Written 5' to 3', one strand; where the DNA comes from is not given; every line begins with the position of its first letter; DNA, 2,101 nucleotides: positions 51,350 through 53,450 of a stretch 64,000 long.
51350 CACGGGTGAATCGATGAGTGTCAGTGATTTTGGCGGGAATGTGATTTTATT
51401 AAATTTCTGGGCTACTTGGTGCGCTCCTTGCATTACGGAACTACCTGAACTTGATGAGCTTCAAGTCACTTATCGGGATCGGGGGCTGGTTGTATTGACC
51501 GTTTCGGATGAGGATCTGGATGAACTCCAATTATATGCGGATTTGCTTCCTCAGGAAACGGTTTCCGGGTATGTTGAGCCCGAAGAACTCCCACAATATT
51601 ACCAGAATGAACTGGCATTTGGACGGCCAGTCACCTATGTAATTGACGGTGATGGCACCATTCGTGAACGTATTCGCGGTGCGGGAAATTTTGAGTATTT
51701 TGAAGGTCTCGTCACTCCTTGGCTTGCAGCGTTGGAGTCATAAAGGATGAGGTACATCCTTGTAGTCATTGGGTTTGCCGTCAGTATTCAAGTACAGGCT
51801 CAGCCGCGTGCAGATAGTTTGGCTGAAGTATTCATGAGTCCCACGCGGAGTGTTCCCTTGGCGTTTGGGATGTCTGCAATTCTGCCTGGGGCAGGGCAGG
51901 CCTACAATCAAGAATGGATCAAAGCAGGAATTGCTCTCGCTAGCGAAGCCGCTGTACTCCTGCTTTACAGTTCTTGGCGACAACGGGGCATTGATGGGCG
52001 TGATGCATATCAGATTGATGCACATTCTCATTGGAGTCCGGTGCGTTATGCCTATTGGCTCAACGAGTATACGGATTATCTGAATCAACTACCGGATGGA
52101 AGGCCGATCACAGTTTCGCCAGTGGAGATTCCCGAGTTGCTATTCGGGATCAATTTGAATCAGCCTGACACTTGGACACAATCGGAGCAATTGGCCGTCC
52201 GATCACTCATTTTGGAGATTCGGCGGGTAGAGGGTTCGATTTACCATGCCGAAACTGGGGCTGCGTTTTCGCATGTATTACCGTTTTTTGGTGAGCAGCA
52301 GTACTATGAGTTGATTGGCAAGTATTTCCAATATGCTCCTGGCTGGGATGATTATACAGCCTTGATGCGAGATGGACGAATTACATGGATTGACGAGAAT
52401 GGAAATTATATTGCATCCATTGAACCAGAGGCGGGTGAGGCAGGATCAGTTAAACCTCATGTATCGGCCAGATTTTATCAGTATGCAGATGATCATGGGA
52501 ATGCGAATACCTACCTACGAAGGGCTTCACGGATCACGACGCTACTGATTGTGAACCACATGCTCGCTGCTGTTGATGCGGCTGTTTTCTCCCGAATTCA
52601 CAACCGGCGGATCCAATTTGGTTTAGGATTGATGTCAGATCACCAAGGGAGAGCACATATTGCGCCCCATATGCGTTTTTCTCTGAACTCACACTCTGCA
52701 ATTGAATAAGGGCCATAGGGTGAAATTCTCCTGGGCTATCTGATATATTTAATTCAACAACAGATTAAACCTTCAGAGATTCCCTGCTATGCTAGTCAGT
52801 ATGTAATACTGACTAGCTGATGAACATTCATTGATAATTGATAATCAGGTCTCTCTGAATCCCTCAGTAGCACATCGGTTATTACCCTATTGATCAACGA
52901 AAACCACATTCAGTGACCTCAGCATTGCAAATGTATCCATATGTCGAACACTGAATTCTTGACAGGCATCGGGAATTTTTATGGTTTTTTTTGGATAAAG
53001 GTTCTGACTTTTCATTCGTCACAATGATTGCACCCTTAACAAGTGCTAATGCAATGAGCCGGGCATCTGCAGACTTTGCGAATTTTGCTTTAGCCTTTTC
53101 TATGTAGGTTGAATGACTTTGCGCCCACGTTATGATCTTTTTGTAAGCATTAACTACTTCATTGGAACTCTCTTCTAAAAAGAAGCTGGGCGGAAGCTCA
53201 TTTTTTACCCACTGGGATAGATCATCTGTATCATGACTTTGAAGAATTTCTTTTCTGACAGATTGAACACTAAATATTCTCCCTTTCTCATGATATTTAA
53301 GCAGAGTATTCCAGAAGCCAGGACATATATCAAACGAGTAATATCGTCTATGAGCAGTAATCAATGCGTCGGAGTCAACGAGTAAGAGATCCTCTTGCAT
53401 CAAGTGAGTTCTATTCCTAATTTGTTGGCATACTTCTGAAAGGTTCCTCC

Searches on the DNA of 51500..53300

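Call 47: search_rna_families(source=window, start=51500, end=53300, threshold=evalue, max_evalue=10, show_alignments=2)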
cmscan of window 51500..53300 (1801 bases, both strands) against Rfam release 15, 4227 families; matches with E-value up to 10: 5.
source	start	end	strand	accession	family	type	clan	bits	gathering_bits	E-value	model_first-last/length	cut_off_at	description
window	52767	52852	-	RF00357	snoR44_J54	Gene; snRNA; snoRNA; CD-box;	CL00069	19.1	48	2.2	1-97/97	no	Small nucleolar RNA R44/J54/Z268 family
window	53201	53295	-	RF01233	snoU109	Gene; snRNA; snoRNA; HACA-box;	-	19.1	43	5.8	1-134/134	no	Small nucleolar RNA U109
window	53205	53276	+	RF00429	SNORA29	Gene; snRNA; snoRNA; HACA-box;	CL00030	17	50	9.6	1-140/140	no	Small nucleolar RNA SNORA29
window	53080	53133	-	RF01726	SAM-II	Cis-reg; riboswitch;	-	15.9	44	9.3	1-60/60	no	SAM-II riboswitch aptamer (SAM-II long loop)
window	52815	52860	+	RF01144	sR17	Gene; snRNA; snoRNA; CD-box;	-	13.2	36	5.6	1-55/55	no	Small nucleolar RNA sR17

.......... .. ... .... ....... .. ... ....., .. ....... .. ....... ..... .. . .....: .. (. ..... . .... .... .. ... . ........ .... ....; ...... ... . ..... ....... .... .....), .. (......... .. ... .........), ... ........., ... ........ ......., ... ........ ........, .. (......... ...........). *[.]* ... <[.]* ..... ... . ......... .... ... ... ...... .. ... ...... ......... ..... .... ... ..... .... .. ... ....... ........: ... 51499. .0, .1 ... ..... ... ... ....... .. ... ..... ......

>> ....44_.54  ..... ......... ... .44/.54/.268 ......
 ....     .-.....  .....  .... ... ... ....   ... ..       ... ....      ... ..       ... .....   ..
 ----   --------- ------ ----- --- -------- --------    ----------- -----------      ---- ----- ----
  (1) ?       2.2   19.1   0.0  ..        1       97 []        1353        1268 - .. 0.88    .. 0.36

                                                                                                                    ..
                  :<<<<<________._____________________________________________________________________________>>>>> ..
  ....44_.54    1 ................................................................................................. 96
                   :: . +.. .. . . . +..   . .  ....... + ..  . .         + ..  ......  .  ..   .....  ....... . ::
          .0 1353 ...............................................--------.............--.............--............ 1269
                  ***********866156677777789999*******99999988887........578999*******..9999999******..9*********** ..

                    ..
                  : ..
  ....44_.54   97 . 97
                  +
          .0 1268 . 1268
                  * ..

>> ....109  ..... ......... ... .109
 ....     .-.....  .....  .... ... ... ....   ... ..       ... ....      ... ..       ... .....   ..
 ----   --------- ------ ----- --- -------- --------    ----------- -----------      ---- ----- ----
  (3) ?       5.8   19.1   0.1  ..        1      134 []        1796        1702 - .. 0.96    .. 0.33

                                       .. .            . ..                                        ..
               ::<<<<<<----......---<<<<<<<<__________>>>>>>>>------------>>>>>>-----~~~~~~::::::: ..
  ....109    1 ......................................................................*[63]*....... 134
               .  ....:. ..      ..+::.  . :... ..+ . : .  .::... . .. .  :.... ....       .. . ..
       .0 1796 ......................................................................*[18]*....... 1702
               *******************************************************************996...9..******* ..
